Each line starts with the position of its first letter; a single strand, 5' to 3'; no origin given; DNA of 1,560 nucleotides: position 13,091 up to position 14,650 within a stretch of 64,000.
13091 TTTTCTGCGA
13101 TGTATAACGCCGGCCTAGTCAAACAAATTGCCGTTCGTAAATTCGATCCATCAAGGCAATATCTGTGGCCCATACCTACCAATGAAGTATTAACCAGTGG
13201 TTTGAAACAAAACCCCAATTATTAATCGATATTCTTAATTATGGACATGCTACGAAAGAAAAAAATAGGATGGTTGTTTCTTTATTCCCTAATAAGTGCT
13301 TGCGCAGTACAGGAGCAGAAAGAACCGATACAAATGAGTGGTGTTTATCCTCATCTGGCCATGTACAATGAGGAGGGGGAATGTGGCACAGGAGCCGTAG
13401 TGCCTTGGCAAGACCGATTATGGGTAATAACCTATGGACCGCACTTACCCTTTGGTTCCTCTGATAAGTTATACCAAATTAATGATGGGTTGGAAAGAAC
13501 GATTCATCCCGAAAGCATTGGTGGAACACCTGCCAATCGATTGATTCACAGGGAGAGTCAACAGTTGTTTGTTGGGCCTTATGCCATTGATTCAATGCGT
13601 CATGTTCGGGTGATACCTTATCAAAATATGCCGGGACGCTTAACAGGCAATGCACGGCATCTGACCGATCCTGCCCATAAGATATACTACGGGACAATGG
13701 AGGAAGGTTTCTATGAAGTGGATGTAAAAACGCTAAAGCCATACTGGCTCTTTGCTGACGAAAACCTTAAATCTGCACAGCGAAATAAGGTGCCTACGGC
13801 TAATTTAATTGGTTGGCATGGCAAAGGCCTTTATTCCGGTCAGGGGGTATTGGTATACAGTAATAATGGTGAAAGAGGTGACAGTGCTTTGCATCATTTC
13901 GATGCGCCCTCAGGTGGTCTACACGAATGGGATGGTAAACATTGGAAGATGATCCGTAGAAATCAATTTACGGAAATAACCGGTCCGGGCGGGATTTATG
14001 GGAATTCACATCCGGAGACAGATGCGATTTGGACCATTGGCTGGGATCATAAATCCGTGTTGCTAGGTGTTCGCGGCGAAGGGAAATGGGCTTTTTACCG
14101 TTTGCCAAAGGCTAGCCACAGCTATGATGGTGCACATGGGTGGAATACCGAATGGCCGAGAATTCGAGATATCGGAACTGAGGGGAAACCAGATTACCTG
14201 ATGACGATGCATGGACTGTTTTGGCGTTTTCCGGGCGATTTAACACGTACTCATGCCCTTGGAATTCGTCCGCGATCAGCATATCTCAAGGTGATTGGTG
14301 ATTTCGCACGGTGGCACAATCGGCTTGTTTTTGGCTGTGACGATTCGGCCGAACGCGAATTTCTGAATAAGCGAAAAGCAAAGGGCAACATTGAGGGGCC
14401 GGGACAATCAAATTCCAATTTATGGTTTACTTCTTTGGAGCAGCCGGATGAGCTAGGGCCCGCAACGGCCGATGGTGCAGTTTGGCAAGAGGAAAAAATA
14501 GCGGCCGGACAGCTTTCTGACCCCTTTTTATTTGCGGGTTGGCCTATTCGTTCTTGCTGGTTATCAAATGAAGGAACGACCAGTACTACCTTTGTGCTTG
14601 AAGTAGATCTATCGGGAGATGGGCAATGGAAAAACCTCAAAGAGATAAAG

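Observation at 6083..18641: SusC/SusD locus whose cargo is three exported non-CAZyme proteins, two flavin-linked: candidate periplasmic redox module for glycan processing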

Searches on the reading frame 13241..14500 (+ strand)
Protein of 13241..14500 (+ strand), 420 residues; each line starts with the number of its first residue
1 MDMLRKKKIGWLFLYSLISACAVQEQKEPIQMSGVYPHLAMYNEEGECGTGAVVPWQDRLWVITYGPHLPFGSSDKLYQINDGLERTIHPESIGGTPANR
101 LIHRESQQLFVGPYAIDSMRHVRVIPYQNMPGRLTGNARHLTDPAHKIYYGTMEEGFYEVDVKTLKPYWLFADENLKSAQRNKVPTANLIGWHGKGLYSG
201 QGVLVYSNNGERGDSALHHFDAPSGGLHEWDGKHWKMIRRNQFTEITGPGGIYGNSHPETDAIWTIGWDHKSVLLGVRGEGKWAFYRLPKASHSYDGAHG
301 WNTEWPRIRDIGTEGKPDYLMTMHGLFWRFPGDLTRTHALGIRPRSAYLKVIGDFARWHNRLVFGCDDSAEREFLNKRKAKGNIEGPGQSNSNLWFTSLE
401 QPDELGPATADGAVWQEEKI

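Call 50: search_protein_families(library=pfam, proteins=[window:13241-14500:+], max_evalue=10)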
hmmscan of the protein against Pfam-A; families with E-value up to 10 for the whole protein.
window:13241-14500:+ (420 aa): 0 families
